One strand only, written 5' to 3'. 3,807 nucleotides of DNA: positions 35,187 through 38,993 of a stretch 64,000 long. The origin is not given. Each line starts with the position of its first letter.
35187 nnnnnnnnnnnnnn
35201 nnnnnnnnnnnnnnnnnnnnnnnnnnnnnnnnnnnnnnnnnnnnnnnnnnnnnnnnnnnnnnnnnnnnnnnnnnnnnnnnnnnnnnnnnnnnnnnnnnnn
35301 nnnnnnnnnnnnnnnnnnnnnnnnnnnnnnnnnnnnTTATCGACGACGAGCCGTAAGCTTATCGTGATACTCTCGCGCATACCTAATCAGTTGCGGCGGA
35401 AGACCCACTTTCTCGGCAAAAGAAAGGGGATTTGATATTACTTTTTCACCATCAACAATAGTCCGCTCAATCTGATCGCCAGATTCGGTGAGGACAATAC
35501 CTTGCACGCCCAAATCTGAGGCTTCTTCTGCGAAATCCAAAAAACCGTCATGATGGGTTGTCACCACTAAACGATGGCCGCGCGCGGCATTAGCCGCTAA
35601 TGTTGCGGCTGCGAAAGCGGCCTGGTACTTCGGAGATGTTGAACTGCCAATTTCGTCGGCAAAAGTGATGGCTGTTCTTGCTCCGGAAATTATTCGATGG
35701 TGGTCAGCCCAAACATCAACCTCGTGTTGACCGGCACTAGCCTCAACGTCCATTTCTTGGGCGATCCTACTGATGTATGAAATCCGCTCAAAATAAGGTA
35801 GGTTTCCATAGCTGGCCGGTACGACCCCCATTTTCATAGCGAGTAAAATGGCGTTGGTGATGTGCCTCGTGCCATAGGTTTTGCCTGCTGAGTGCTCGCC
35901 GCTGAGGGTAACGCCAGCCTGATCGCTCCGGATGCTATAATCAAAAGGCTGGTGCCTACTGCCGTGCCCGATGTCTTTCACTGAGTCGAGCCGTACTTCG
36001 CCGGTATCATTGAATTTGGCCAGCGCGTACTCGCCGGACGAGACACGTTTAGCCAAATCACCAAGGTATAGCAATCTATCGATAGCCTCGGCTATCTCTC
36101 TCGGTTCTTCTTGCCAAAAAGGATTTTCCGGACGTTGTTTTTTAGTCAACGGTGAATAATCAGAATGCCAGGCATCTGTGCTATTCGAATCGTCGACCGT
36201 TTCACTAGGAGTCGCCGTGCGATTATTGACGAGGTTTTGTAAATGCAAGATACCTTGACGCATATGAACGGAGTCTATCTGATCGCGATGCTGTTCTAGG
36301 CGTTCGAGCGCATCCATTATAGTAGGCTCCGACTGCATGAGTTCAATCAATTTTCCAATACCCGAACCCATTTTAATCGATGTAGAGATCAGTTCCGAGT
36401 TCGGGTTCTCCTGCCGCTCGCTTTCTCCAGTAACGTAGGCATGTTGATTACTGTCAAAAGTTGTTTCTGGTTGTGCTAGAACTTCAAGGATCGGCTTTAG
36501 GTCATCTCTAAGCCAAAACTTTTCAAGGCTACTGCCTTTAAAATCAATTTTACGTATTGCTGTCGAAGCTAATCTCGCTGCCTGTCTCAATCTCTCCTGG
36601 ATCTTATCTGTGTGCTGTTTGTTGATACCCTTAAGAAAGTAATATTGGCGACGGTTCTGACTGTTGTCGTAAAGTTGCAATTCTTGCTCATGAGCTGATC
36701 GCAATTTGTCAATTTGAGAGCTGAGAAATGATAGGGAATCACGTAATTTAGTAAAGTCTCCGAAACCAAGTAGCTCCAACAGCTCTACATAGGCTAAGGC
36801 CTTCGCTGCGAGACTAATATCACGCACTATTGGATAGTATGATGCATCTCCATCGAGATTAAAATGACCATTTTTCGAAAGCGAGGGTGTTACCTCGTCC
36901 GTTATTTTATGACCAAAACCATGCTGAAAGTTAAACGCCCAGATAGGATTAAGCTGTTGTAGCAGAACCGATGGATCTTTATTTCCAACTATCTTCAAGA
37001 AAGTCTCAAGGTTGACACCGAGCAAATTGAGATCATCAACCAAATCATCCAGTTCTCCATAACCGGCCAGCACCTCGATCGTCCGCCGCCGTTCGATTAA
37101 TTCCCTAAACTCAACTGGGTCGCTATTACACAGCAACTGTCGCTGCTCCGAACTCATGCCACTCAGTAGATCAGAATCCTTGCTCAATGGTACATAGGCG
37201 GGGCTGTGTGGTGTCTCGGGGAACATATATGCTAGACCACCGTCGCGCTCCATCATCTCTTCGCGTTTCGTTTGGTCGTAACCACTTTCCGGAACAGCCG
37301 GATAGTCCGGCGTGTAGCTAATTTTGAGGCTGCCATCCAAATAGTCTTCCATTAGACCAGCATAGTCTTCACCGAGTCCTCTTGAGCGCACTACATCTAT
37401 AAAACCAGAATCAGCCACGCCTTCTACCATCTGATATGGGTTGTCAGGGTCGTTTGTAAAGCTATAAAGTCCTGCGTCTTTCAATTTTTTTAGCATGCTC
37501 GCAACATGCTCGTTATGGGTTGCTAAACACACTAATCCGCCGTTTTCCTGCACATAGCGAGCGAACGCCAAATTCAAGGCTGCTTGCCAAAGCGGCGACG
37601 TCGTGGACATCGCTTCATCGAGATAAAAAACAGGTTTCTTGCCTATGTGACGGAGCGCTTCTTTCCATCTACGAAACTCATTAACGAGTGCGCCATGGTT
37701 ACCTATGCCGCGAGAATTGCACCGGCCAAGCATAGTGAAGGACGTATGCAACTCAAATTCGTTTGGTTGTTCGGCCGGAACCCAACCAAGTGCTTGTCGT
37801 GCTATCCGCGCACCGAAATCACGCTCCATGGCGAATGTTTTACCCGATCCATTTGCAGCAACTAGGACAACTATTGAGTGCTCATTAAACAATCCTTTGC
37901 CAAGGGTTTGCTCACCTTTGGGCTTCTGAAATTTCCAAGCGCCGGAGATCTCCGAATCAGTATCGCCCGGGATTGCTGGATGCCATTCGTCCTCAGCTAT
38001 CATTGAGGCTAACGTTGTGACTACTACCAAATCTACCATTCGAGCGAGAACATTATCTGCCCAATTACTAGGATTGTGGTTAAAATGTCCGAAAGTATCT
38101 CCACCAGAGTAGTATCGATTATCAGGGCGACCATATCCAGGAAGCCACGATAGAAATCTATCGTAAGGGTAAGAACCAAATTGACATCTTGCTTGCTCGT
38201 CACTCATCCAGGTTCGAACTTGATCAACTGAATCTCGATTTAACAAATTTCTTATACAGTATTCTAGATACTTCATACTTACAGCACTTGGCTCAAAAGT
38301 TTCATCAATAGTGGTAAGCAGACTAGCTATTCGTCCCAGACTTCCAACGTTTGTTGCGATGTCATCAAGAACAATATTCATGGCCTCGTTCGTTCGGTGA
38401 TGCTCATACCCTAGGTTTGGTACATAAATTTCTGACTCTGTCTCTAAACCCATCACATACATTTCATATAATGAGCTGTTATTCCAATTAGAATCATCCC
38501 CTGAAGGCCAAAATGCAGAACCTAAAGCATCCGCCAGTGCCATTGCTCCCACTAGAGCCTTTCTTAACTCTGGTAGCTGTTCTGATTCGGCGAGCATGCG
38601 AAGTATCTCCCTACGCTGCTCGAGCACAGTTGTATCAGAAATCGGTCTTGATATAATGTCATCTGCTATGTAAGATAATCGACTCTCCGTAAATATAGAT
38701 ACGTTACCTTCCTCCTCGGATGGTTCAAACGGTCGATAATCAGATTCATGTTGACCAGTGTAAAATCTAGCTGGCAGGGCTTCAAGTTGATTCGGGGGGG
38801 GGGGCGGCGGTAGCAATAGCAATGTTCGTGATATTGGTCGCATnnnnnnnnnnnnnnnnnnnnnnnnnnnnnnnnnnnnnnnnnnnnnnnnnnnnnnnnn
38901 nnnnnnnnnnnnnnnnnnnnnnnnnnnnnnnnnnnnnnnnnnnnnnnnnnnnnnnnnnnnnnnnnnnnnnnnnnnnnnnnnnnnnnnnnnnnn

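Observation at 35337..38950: Single-chain tandem MutS-like protein carrying its own poly-C switch: a possible phase-variable modulator of repeat instability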

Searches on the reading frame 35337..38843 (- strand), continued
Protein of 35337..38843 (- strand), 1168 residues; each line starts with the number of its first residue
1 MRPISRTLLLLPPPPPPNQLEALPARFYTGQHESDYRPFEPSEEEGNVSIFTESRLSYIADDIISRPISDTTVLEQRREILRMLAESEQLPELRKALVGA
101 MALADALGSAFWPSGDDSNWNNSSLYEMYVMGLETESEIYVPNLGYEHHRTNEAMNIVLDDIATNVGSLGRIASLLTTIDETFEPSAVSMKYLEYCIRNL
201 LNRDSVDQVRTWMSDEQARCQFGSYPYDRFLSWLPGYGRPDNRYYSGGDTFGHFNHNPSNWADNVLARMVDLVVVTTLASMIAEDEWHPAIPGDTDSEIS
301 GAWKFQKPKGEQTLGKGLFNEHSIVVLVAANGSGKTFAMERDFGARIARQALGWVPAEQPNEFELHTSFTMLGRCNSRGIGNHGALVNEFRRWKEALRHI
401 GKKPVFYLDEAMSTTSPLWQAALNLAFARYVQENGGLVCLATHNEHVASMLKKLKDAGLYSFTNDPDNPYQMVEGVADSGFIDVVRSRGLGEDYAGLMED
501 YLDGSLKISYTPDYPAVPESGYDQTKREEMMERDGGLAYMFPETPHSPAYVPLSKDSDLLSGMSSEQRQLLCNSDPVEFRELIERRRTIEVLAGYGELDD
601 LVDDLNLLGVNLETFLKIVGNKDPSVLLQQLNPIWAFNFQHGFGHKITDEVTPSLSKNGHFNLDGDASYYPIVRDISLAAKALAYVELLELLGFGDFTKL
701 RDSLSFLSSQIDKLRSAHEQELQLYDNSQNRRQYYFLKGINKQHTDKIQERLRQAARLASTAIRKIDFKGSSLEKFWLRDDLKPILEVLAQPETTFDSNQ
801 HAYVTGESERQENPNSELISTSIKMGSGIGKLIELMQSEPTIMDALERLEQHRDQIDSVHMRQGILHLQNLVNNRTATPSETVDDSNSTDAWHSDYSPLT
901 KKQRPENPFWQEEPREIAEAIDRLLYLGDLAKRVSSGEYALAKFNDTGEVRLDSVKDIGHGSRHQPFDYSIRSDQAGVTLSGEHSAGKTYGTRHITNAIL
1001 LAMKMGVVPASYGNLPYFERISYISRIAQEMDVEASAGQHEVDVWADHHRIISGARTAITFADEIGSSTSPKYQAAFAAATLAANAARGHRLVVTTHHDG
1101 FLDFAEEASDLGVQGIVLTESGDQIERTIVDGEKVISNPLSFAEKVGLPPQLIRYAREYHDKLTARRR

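Call 57: find_encoding_contigs(protein=P0009, flank=6000, max_places=2)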
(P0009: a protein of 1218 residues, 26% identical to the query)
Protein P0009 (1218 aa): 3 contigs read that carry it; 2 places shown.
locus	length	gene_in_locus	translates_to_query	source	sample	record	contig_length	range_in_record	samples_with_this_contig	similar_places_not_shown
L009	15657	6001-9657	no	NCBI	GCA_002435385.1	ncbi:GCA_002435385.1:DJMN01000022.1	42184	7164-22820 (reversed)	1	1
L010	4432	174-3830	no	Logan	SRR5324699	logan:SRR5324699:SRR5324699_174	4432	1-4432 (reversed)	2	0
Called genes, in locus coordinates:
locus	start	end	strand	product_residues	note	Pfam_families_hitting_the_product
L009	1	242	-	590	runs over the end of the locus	-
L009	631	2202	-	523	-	-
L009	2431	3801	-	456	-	PF00171:Aldedh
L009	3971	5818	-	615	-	-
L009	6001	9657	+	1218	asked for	-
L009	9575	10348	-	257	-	-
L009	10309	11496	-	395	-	-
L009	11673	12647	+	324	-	PF13847:Methyltransf_31, PF08241:Methyltransf_11 (weak), PF08242:Methyltransf_12 (weak), PF13649:Methyltransf_25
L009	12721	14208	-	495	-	-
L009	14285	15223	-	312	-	-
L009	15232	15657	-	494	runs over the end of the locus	-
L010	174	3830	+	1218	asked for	-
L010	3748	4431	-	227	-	?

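Call 67: search_protein_families(library=pfam, proteins=[P0026, P0071, P0076, P0058, P0065], max_evalue=0.001)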
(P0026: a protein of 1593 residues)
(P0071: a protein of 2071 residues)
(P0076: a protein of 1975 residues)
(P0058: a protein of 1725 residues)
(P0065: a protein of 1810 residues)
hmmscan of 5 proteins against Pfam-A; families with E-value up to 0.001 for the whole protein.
P0026 (1593 aa): 1 family
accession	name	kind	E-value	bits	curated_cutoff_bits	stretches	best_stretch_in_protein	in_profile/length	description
PF00488.27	MutS_V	-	1.6e-36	126.5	30.2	2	329-515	2-185/188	MutS domain V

P0071 (2071 aa): 1 family
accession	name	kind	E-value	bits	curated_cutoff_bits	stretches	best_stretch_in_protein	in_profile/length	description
PF00488.27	MutS_V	-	1.2e-12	48.7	30.2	1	806-995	2-184/188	MutS domain V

P0076 (1975 aa): 1 family
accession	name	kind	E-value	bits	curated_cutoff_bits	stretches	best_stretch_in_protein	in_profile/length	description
PF00488.27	MutS_V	-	5.9e-23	82.2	30.2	2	1706-1894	3-183/188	MutS domain V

P0058 (1725 aa): 2 families
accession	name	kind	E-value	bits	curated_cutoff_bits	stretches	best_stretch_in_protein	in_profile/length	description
PF00488.27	MutS_V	-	3e-34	119.1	30.2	2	534-731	2-184/188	MutS domain V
PF05192.23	MutS_III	-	0.00055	20.7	34.1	0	307-336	38-69/194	MutS domain III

P0065 (1810 aa): 2 families
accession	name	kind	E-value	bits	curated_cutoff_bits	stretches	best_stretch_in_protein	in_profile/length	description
PF00488.27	MutS_V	-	9.9e-38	130.4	30.2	2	808-1005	2-183/188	MutS domain V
PF05192.23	MutS_III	-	1.9e-07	32.1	34.1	0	579-675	37-135/194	MutS domain III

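Call 68: search_protein_families(library=pfam, proteins=[P0030, P0070, P0055], max_evalue=0.001)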
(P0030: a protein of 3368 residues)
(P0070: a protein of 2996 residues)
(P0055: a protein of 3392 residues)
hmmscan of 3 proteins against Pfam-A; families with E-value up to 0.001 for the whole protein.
P0030 (3368 aa): 11 families
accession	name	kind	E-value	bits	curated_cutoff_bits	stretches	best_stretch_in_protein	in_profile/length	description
PF00488.27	MutS_V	-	2.1e-38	132.6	30.2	2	2095-2280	2-184/188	MutS domain V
PF04055.27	Radical_SAM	-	6.6e-27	95.1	29.5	1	236-399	3-166/166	Radical SAM superfamily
PF08241.18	Methyltransf_11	-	9.8e-13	49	21.2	1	930-1023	1-95/95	Methyltransferase domain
PF13649.12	Methyltransf_25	-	1.1e-11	45.7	27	1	929-1019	1-97/97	Methyltransferase domain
PF02310.24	B12-binding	-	1.2e-10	41.7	32.1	1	71-164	28-120/121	B12 binding domain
PF13489.12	Methyltransf_23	-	3e-10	40.5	27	1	923-1105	20-163/164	Methyltransferase domain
PF08242.18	Methyltransf_12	-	3.1e-09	37.9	30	1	930-1020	1-97/98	Methyltransferase domain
PF13847.12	Methyltransf_31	-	5.9e-06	26.5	27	1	929-1025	7-111/145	Methyltransferase domain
PF00891.24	Methyltransf_2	-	8.9e-06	25.6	22.3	1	927-1027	64-168/210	O-methyltransferase domain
PF05148.21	Methyltransf_8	-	8.1e-05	23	27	1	925-1030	72-163/219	Hypothetical methyltransferase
PF01209.24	Ubie_methyltran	-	0.00028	20.8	20.1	1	963-1104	94-216/233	ubiE/COQ5 methyltransferase family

P0070 (2996 aa): 1 family
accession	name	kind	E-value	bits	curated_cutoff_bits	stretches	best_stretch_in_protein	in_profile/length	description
PF00488.27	MutS_V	-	1.2e-34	120.4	30.2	2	1015-1194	2-184/188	MutS domain V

P0055 (3392 aa): 1 family
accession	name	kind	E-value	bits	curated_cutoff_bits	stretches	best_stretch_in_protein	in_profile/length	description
PF00488.27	MutS_V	-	1.8e-40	139.4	30.2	2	428-608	2-184/188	MutS domain V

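Call 75: list_cluster_members(proteins=[P0012, P0014, P0017, P0018, P0024, P0025, P0027, P0029, P0035, P0009])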
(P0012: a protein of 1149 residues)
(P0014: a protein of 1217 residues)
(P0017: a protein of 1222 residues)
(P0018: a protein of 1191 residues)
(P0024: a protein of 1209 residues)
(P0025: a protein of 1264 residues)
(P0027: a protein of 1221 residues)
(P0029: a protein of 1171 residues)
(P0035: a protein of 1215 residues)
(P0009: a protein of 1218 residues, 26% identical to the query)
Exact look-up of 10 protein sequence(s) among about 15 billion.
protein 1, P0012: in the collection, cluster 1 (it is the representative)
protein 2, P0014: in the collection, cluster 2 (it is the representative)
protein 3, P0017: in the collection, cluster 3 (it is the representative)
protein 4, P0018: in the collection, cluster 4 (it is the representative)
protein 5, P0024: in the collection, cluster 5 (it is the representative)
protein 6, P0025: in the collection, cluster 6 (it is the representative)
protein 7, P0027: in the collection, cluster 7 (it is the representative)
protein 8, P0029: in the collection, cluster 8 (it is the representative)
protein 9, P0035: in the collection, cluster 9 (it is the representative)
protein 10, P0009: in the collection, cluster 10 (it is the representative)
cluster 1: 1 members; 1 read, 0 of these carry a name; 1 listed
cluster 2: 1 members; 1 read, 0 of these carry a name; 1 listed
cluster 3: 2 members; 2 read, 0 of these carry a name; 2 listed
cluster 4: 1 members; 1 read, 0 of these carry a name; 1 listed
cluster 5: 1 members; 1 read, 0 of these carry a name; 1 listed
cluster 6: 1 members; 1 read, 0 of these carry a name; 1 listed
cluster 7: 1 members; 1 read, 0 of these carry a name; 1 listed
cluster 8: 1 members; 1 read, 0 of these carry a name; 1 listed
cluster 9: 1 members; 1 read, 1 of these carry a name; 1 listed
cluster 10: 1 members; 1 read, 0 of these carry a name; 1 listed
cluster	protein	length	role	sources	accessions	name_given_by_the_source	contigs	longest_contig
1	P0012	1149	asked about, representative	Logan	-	-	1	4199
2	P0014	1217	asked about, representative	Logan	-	-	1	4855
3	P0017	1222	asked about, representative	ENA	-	-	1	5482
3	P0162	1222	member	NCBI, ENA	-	-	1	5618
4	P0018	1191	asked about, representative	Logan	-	-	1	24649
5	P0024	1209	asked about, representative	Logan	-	-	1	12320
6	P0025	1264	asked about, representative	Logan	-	-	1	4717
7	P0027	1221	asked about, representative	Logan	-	-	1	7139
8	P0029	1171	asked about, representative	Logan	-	-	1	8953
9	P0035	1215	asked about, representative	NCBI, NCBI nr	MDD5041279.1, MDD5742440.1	MAG: hypothetical protein PHX87_03335 [Candidatus Peribacteraceae bacterium] | hypothetical protein [Candidatus Peribacteraceae bacterium]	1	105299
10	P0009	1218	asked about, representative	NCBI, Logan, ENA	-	-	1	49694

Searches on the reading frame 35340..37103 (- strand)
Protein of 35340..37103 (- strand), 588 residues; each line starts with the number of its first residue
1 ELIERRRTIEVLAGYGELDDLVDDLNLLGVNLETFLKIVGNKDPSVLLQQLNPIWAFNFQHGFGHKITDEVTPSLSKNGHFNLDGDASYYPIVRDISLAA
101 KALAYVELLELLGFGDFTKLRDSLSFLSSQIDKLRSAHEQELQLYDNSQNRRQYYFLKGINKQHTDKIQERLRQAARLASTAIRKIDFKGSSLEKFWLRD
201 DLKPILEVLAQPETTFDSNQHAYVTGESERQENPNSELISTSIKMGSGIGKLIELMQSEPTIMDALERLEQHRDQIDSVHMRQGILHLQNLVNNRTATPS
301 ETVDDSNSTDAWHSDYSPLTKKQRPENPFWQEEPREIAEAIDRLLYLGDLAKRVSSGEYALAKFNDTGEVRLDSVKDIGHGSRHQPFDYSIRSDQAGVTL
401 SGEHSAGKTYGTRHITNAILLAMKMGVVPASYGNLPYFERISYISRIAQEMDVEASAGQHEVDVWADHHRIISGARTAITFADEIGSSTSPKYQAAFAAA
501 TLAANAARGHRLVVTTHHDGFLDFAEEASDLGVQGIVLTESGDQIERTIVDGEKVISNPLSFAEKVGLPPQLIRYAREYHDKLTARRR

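Call 14: search_protein_families(library=pfam, proteins=[window:35340-37103:-], max_evalue=10)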
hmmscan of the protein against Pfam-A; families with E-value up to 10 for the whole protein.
window:35340-37103:- (588 aa): 3 families
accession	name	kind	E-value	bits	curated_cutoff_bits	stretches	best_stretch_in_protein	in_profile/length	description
PF00488.27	MutS_V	-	2.5e-06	28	30.2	1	400-583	3-187/188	MutS domain V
PF13191.12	AAA_16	-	0.037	15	32.6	1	394-485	22-104/167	AAA ATPase domain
PF25064.1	ARM_TT21_5th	-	0.059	14.1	27.8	0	130-174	50-94/117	TT21 fifth ARM repeats domain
